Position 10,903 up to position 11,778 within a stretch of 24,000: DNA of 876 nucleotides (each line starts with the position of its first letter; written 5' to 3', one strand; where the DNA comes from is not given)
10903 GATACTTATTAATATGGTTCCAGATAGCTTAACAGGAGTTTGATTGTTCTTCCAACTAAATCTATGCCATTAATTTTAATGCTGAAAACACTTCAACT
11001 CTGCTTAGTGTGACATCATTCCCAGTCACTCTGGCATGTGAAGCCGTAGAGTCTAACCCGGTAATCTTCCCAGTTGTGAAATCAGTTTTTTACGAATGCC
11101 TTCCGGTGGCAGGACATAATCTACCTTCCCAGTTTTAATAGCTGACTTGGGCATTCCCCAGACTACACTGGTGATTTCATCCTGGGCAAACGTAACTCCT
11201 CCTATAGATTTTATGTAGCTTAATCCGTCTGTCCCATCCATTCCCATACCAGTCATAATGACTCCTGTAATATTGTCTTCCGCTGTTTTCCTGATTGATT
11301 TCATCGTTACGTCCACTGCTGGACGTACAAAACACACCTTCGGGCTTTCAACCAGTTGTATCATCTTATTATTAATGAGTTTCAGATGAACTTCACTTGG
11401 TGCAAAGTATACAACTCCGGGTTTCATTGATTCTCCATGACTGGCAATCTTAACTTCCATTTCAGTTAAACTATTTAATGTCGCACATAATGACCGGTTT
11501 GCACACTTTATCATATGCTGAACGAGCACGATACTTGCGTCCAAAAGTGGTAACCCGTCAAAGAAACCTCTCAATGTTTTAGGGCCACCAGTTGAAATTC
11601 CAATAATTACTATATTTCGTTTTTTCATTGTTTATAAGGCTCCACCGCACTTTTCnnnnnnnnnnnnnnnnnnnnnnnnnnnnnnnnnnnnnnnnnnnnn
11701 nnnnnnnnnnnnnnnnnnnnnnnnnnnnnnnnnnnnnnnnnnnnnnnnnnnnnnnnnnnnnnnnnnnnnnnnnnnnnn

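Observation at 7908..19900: Nine co-directional genes form a ~12-kb phosphorelay / c-di-GMP cluster headed by a di-iron protein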

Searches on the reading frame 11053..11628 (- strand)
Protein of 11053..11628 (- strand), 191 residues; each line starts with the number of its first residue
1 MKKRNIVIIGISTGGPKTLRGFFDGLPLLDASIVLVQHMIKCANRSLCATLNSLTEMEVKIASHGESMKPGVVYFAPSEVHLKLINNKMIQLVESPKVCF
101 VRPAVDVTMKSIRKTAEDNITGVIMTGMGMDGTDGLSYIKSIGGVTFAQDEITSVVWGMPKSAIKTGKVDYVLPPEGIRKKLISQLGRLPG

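Call 3: search_protein_families(library=pfam, proteins=[window:11053-11628:-], max_evalue=0.01)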
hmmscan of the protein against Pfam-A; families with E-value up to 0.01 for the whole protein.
window:11053-11628:- (191 aa): 1 family
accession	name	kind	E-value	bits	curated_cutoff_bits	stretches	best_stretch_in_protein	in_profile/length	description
PF01339.22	CheB_methylest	-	1.6e-54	184.7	24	1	7-182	1-174/174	CheB methylesterase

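Call 5: search_protein_families(library=ncbifam, proteins=[window:11053-11628:-], max_evalue=0.001)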
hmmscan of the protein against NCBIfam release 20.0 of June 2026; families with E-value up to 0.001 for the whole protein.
window:11053-11628:- (191 aa): 2 families
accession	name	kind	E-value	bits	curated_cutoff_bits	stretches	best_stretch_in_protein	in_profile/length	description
NF001965.0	PRK00742.1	subfamily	1e-56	192.7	293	1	3-186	166-353/357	chemotaxis-specific protein-glutamate methyltransferase CheB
NF009206.0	PRK12555.1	subfamily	3e-54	184.3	342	1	3-186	152-336/340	chemotaxis-specific protein-glutamate methyltransferase CheB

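Call 12: find_encoding_contigs(protein=window:11053-11628:-, flank=10000, max_places=6)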
Protein window:11053-11628:- (191 aa): 24 contigs read that carry it; 6 places shown.
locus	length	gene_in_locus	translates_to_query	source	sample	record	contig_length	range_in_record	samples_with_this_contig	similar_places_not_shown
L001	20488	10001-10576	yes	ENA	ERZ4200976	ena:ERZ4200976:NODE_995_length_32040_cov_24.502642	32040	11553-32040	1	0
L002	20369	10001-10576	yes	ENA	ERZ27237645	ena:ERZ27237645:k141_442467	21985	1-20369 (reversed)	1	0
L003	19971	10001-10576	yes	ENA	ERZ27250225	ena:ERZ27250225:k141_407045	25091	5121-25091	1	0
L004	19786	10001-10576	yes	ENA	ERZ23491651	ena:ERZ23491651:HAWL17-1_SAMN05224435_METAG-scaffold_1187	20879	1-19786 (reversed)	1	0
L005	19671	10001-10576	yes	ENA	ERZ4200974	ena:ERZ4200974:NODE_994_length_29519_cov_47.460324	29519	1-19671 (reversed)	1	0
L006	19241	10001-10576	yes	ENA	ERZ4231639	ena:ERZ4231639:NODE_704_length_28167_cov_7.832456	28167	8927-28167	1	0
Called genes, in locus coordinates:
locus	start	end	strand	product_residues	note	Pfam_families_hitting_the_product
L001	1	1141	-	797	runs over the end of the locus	PF14522:Cytochrome_C7 (faint), PF14537:Cytochrom_c3_2 (faint)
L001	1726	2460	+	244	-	PF00753:Lactamase_B, PF19583:ODP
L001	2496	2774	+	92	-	-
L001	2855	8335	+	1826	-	PF21623:HK_sensor_dom_bact, PF00672:HAMP, PF00989:PAS, PF13426:PAS_9, PF08447:PAS_3, PF13185:GAF_2, PF13185:GAF_2, PF00512:HisKA, +7 more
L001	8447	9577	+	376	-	PF00072:Response_reg, PF00512:HisKA, PF02518:HATPase_c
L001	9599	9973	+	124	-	PF00072:Response_reg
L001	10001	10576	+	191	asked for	PF01339:CheB_methylest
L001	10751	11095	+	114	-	PF01627:Hpt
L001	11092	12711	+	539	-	PF00072:Response_reg, PF00990:GGDEF, PF13487:HD_5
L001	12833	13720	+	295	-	PF08668:HDOD, PF01966:HD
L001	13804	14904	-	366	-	PF00155:Aminotran_1_2, PF00266:Aminotran_5, PF01041:DegT_DnrJ_EryC1, PF01053:Cys_Met_Meta_PP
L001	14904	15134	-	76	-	-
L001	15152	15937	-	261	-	-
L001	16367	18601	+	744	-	PF22745:Nlig-Ia, PF01653:DNA_ligase_aden, PF03120:OB_DNA_ligase, PF14520:HHH_5 (faint), PF12826:HHH_2, PF00533:BRCT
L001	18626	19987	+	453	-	PF01523:PmbA_TldD_1st, PF19290:PmbA_TldD_2nd, PF19289:PmbA_TldD_3rd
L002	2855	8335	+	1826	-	PF21623:HK_sensor_dom_bact, PF00672:HAMP, PF00989:PAS, PF13426:PAS_9, PF08447:PAS_3, PF13185:GAF_2, PF13185:GAF_2, PF00512:HisKA, +7 more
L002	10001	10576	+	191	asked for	PF01339:CheB_methylest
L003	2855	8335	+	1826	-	PF21623:HK_sensor_dom_bact, PF00672:HAMP, PF00989:PAS, PF13426:PAS_9, PF08447:PAS_3, PF13185:GAF_2, PF13185:GAF_2, PF00512:HisKA, +7 more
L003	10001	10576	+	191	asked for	PF01339:CheB_methylest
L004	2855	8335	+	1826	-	PF21623:HK_sensor_dom_bact, PF00672:HAMP, PF00989:PAS, PF13426:PAS_9, PF08447:PAS_3, PF13185:GAF_2, PF13185:GAF_2, PF00512:HisKA, +7 more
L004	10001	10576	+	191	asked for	PF01339:CheB_methylest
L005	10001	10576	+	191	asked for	PF01339:CheB_methylest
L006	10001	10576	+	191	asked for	PF01339:CheB_methylest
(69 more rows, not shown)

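Call 13: find_related_loci(query=window:11053-11628:-, collection=genome_contigs, flank=10000)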
Query window:11053-11628:- (191 aa) in genome_contigs; peptide patterns used: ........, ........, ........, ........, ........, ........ (x = any residue, [..] = any of these).
330 stretches matched a pattern; 61 encode a relative of the query (tblastn E <= 1e-3); 61 distinct loci.
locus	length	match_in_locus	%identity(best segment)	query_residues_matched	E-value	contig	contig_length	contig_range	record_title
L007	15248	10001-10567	80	1-189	3e-103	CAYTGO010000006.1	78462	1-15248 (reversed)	MAG TPA_asm: uncultured Candidatus Scalindua sp. isolate SRP167671_co2_43 genome assembly, contig: NODE_372_length_78462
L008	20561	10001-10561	76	1-187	2e-99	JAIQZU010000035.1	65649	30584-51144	MAG: Candidatus Scalindua sp. isolate OFTM1 OFTM1_34, whole genome shotgun sequence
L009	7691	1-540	78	8-187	4e-96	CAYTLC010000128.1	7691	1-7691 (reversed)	MAG TPA_asm: uncultured Candidatus Scalindua sp. isolate binchicken_co65_322 genome assembly, contig: NODE_35250_length_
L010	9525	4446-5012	74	1-189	7e-94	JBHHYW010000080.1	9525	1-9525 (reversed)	MAG: Candidatus Scalindua sp. isolate Maj_2_bin.27 NODE_4108_length_9525_cov_10.814150, whole genome shotgun sequence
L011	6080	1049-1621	46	2-187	5e-42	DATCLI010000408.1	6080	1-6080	MAG TPA_asm: Clostridia bacterium isolate SMAG_U7118 k141_544053, whole genome shotgun sequence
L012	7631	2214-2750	41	6-178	2e-37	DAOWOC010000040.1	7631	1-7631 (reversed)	MAG TPA_asm: Deltaproteobacteria bacterium isolate CSMAG_3044 CSMAG_3044_k141_3004859_length_7631_cov_16.0044, whole gen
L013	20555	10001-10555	41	4-183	5e-36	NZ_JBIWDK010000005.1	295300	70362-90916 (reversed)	Peribacillus sp. NPDC097224 NPDC097224_222_D6.ctg-0005, whole genome shotgun sequence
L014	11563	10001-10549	40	6-184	8e-36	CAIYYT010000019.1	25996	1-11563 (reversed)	uncultured bacterium isolate AlinenSedimentsCore2_bin-0496 genome assembly, contig: bin-0496:019/266, whole genome shotg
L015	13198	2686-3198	38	12-182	5e-36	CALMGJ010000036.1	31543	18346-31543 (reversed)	MAG TPA_asm: uncultured bacterium isolate SRR6284161_bin.61_CONCOCT_v1.1_MAG genome assembly, contig: ERZ795125.149, who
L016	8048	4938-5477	40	5-182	8e-36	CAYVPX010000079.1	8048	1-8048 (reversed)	MAG TPA_asm: uncultured bacterium isolate binchicken_co164_31 genome assembly, contig: NODE_3565_length_8048_cov_8.73164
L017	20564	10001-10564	42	2-184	7e-36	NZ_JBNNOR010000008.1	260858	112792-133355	Peribacillus sp. NPDC006672 NPDC006672_40_A4.ctg-0008, whole genome shotgun sequence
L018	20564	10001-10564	38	2-183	9e-36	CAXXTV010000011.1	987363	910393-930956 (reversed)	MAG: Desulfocapsaceae bacterium isolate 9ac7e68f-4adb-488a-affb-9f10dc14a897 genome assembly, contig: contig_11, whole g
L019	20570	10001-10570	41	3-187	9e-36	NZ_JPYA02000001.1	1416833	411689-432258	Geobacillus icigianus strain G1w1 1, whole genome shotgun sequence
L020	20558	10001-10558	42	4-184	4e-35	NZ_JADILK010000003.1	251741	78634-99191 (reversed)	Bacillus sp. SD075 3, whole genome shotgun sequence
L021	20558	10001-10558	43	4-183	6e-35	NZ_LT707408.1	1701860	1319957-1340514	Bacillus dakarensis strain Marseille-P3515T, whole genome shotgun sequence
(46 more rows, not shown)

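Call 57: find_homologous_proteins(query=window:11053-11628:-, max_evalue=1e-20)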
Query window:11053-11628:- (191 aa): 140 proteins with E <= 1e-20 among 236 candidates; the best 120 are listed.
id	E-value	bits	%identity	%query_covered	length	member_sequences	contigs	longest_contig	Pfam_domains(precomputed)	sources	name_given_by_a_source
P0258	2.5e-119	414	100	99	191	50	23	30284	PF01339.23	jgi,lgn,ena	-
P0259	1.5e-106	372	90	100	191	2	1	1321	PF01339.23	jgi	jgi:two-component system chemotaxis response regulator CheB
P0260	1.1e-105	369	87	100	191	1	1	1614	PF01339.23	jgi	jgi:two-component system chemotaxis response regulator CheB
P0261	6.2e-105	367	88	100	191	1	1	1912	PF01339.23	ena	-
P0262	3.3e-103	361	86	100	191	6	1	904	PF01339.23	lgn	-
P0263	1.5e-101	356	84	99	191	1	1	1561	PF01339.23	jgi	-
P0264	2.8e-101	355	84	100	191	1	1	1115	PF01339.23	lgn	-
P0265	4.5e-100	351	82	100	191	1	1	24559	PF01339.23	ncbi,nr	ncbi:MAG: chemotaxis protein CheB [Candidatus Scalindua sp.]|nr:chemotaxis protein CheB [Candidatus 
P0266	9.8e-100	350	83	100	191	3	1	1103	PF01339.23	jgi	jgi:two-component system chemotaxis response regulator CheB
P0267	1.5e-99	349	83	98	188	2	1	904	PF01339.23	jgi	jgi:two-component system chemotaxis response regulator CheB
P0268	3.9e-99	348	82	99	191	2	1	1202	PF01339.23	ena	-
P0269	6.4e-99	347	84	98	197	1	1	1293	PF01339.23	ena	-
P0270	1.0e-98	346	82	100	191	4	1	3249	PF01339.23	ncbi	-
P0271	1.7e-98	346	83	99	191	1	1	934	PF01339.23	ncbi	-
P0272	2.5e-98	345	83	100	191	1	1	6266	PF01339.23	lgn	-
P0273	2.7e-98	345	84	97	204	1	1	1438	PF01339.23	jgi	jgi:two-component system chemotaxis response regulator CheB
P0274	9.0e-98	343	81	99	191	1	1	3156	PF01339.23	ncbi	-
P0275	1.1e-97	343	81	99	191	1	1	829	PF01339.23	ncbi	-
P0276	1.9e-97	342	81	99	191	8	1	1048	PF01339.23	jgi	-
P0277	3.7e-97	341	82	100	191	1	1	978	PF01339.23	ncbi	-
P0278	2.3e-96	339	81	99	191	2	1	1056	PF01339.23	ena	-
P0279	2.1e-95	336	81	100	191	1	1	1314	PF01339.23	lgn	-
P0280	3.7e-95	335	80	99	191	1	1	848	PF01339.23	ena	-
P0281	4.7e-95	334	79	99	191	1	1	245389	PF01339.23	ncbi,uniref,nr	ncbi:methylesterase [Candidatus Scalindua japonica]|uniref:protein-glutamate methylesterase n=1 Tax=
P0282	5.3e-95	334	81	98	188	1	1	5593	PF01339.23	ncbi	-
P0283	9.5e-95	333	79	100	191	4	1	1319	PF01339.23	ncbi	-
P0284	2.4e-94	332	79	99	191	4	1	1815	PF01339.23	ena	-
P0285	2.6e-94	332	81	98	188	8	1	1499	PF01339.23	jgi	jgi:two-component system chemotaxis response regulator CheB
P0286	7.4e-94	331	78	98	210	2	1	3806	PF01339.23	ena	-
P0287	1.1e-93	330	78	98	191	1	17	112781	PF01339.23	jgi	-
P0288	2.5e-93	329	78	98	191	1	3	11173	PF01339.23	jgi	-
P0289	6.8e-93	327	78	99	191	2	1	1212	PF01339.23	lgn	-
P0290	2.1e-92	326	76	98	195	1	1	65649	PF01339.23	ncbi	-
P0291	3.9e-92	325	79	98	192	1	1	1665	PF01339.23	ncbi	-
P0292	4.8e-92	325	77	100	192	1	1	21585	PF01339.23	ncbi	-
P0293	8.3e-92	324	79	98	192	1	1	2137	PF01339.23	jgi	jgi:two-component system chemotaxis response regulator CheB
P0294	1.9e-91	323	76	98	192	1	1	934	PF01339.23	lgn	-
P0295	2.2e-91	323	76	98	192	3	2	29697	PF01339.23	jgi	jgi:two-component system chemotaxis response regulator CheB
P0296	5.5e-90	318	84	90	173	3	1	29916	PF01339.23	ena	-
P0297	1.5e-89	317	81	90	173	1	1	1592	PF01339.23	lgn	-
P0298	2.8e-89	316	83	90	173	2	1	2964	PF01339.23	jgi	-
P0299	1.0e-88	314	75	98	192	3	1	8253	PF01339.23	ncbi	-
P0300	2.1e-88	313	75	98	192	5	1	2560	PF01339.23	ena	-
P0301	5.0e-88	312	75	98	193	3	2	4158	PF01339.23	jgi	jgi:two-component system chemotaxis response regulator CheB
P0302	7.8e-88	311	75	98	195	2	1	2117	PF01339.23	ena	-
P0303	2.1e-87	310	74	98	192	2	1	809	PF01339.23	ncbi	-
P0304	2.1e-87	310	81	88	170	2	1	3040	PF01339.23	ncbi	-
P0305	5.7e-87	308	82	90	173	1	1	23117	PF01339.23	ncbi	-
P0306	8.2e-87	308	74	98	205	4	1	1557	PF01339.23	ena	-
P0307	1.1e-86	307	74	99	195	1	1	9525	PF01339.23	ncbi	ncbi:MAG: chemotaxis protein CheB [Candidatus Scalindua sp.]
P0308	1.6e-86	307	75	97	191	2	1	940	PF01339.23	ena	-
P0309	1.7e-86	307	79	91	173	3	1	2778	PF01339.23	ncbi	-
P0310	3.8e-86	305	74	98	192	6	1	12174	PF01339.23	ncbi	ncbi:MAG: chemotaxis protein CheB [Candidatus Scalindua sp.]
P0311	3.8e-86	305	74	98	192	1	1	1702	PF01339.23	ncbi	-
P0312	1.2e-85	304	79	91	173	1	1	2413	PF01339.23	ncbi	-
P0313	4.9e-85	302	78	90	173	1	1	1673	PF01339.23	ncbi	-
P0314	5.4e-85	302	78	90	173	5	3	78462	PF01339.23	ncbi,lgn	-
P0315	6.4e-85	301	80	90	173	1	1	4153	PF01339.23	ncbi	-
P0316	7.2e-84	298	78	88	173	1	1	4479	PF01339.23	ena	-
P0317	7.3e-84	298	73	98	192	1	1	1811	PF01339.23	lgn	-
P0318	7.5e-84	298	73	99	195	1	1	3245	PF01339.23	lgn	-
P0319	1.8e-81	290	72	97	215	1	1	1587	PF01339.23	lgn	-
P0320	9.6e-81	288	68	98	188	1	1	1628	PF01339.23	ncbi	-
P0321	1.4e-80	287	67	98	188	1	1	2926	PF01339.23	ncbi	-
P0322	1.3e-77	278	66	98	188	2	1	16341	PF01339.23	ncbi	-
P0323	7.3e-77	275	73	90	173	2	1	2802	PF01339.23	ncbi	-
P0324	8.1e-76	272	68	98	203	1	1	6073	PF01339.23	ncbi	-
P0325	1.9e-75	271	75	88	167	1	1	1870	PF01339.23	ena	-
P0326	3.9e-75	270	72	88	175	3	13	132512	PF01339.23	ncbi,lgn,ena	-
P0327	4.7e-74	266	70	90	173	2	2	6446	PF01339.23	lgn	-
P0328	2.1e-73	264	75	83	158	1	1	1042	PF01339.23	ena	-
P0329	2.5e-73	264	73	85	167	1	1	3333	PF01339.23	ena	-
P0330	9.1e-73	262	72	85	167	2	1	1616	PF01339.23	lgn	-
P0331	2.9e-72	260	71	84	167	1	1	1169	PF01339.23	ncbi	-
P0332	1.5e-71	258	63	98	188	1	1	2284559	PF01339.23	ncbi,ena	-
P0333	1.8e-71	258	64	98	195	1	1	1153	PF01339.23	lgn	-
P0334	2.9e-71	257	63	100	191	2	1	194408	PF01339.23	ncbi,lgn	-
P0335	6.8e-71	256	66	88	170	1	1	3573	PF01339.23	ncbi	-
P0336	2.1e-69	251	61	99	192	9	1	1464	PF01339.23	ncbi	-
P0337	4.1e-68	247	74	78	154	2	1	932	PF01339.23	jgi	-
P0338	9.4e-68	246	65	88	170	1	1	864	PF01339.23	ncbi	-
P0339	4.4e-67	243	65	90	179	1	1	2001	PF01339.23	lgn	-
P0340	5.4e-66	240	57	97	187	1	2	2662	PF01339.23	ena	-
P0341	1.9e-64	235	56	99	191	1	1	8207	PF01339.23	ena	-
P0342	4.9e-63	230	81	69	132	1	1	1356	PF01339.23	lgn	-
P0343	2.3e-62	228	79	70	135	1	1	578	PF01339.23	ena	-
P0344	1.6e-61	225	62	87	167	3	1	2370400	PF01339.23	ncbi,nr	ncbi:MAG: chemotaxis protein CheB [Planctomycetes bacterium]|nr:chemotaxis protein CheB [Planctomyce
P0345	9.2e-61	223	56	98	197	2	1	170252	PF01339.23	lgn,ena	-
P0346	1.5e-60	222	77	69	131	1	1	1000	PF01339.23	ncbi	-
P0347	6.1e-60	220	76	69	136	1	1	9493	PF01339.23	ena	-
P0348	6.2e-60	220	52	92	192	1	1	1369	PF01339.23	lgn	-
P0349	1.4e-59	219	56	98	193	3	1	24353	PF01339.23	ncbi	-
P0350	2.0e-59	218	54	99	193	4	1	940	PF01339.23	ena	-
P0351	4.6e-59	217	55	100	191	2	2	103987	PF01339.23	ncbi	-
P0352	5.6e-58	214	53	97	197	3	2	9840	PF01339.23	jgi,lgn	jgi:two-component system chemotaxis response regulator CheB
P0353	5.0e-57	211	54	98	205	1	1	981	PF01339.23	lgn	-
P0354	6.3e-57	210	53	98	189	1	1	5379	PF01339.23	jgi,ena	jgi:two-component system chemotaxis response regulator CheB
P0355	1.3e-56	209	51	98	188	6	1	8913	PF01339.23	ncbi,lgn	-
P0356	3.9e-56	208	52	98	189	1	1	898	PF01339.23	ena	-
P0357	5.3e-56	207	51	99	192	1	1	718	PF01339.23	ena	-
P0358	8.2e-56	207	52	99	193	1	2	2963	PF01339.23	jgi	jgi:two-component system chemotaxis response regulator CheB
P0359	2.6e-54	202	52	96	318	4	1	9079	PF01339.23,PF00072.31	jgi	-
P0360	3.8e-54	201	52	97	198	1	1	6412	PF01339.23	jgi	jgi:two-component system chemotaxis response regulator CheB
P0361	5.0e-53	198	53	97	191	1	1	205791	PF01339.23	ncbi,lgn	-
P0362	2.0e-52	196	54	88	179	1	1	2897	PF01339.23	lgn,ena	-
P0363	2.7e-52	195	55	95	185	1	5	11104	PF01339.23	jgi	jgi:two-component system chemotaxis response regulator CheB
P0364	8.5e-52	194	51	97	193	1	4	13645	PF01339.23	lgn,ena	-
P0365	1.2e-51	193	54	96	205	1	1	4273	PF01339.23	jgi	jgi:two-component system chemotaxis response regulator CheB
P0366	2.1e-51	192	53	96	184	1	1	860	PF01339.23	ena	-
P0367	5.0e-51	191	50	97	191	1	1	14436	PF01339.23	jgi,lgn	jgi:two-component system chemotaxis response regulator CheB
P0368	1.1e-50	190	49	98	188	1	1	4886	PF01339.23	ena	-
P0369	1.4e-50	190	51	98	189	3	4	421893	PF01339.23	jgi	-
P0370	1.8e-50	189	49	98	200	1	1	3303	PF01339.23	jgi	jgi:two-component system, chemotaxis family, protein-glutamate methylesterase/glutaminase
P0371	2.4e-49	186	48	97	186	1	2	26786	PF01339.23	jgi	jgi:two-component system, chemotaxis family, protein-glutamate methylesterase/glutaminase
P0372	1.1e-46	177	82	50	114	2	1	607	PF01339.23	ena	-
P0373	1.8e-46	176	48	99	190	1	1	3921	PF01339.23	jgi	jgi:two-component system chemotaxis response regulator CheB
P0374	3.6e-46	175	45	96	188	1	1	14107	PF01339.23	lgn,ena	-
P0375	5.6e-46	175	56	75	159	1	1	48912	PF01339.23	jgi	jgi:two-component system, chemotaxis family, protein-glutamate methylesterase/glutaminase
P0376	1.1e-45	174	47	94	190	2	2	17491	PF01339.23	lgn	-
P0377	1.8e-43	166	73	53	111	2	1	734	PF01339.23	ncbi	-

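Call 58: find_encoding_contigs(protein=P0332, flank=10000, max_places=1)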
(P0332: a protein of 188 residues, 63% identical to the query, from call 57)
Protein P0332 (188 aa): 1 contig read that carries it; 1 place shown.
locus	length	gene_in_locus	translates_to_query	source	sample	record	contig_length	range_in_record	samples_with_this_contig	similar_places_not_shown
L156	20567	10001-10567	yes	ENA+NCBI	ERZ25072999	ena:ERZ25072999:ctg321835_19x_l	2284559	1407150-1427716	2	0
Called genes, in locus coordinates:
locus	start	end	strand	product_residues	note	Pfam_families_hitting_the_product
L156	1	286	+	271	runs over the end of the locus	PF03544:TonB_C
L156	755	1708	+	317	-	PF00294:PfkB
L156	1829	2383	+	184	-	PF01641:SelR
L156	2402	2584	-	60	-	-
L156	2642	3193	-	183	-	PF00578:AhpC-TSA, PF08534:Redoxin, PF13905:Thioredoxin_8 (weak)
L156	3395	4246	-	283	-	PF01841:Transglut_core (faint)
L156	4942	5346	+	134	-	PF00072:Response_reg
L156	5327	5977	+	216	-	PF13690:CheX (faint), PF04509:CheC (faint)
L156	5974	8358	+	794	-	PF00989:PAS (faint), PF08448:PAS_4 (weak), PF00512:HisKA, PF02518:HATPase_c, PF00072:Response_reg (weak), PF23198:PDE8A_N (faint), PF00072:Response_reg, PF01627:Hpt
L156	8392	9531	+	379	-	PF00072:Response_reg, PF00512:HisKA, PF02518:HATPase_c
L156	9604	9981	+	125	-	PF00072:Response_reg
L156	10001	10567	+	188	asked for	PF01339:CheB_methylest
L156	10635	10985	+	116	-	PF01627:Hpt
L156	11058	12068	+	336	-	PF00072:Response_reg, PF00990:GGDEF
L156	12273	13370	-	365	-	PF00155:Aminotran_1_2, PF00266:Aminotran_5, PF01053:Cys_Met_Meta_PP, PF01041:DegT_DnrJ_EryC1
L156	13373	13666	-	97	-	-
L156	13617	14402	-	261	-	-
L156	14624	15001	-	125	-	-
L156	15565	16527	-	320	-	PF00072:Response_reg, PF00990:GGDEF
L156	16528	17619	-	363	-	PF02277:DBI_PRT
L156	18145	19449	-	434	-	PF00515:TPR_1, PF07719:TPR_2, PF13414:TPR_11, PF13424:TPR_12, PF13432:TPR_16, PF00515:TPR_1, PF07719:TPR_2, PF13414:TPR_11, +6 more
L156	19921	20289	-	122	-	-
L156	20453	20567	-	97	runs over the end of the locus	-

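Call 59: find_encoding_contigs(protein=P0351, flank=10000, max_places=1)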
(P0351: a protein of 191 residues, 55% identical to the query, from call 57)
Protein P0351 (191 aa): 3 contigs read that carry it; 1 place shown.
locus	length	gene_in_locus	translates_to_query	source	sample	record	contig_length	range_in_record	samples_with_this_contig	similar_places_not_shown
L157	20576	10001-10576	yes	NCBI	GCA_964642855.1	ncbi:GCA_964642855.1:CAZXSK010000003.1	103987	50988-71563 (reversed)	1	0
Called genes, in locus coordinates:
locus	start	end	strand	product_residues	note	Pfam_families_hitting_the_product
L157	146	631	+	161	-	PF13690:CheX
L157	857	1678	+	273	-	PF02535:Zip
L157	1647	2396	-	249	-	-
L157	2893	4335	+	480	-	PF13531:SBP_bac_11, PF01547:SBP_bac_1, PF13416:SBP_bac_8, PF13343:SBP_bac_6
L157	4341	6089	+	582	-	PF00528:BPD_transp_1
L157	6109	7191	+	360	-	PF00005:ABC_tran, PF13304:AAA_21 (faint), PF08402:TOBE_2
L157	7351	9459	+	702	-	PF00072:Response_reg, PF00989:PAS, PF08448:PAS_4, PF13188:PAS_8 (faint), PF13426:PAS_9, PF00512:HisKA, PF02518:HATPase_c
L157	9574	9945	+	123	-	PF00072:Response_reg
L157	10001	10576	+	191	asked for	PF01339:CheB_methylest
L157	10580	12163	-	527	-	PF13510:Fer2_4, PF14691:Fer4_20, PF07992:Pyr_redox_2 (weak), PF13450:NAD_binding_8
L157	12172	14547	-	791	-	PF01257:2Fe-2S_thioredx, PF01512:Complex1_51K, PF10531:SLBB (weak), PF10589:NADH_4Fe-4S, PF00037:Fer4 (weak), PF12838:Fer4_7, PF14697:Fer4_21, PF00037:Fer4, +4 more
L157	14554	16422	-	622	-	PF13360:PQQ_2, PF13570:Beta-prop_ACSF4 (weak), PF13360:PQQ_2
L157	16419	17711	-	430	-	PF13187:Fer4_9 (faint), PF13484:Fer4_16 (faint), PF14697:Fer4_21 (faint), PF25160:LdpA_Fe-S-bd (faint), PF12801:Fer4_5, PF12801:Fer4_5, PF00037:Fer4, PF12837:Fer4_6 (weak), +3 more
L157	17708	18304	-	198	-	PF12838:Fer4_7 (faint), PF00037:Fer4 (faint), PF12837:Fer4_6 (faint)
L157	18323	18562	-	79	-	-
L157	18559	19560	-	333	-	PF08450:SGL (faint), PF13360:PQQ_2 (weak), PF01436:NHL (faint)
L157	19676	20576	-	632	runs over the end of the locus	PF13360:PQQ_2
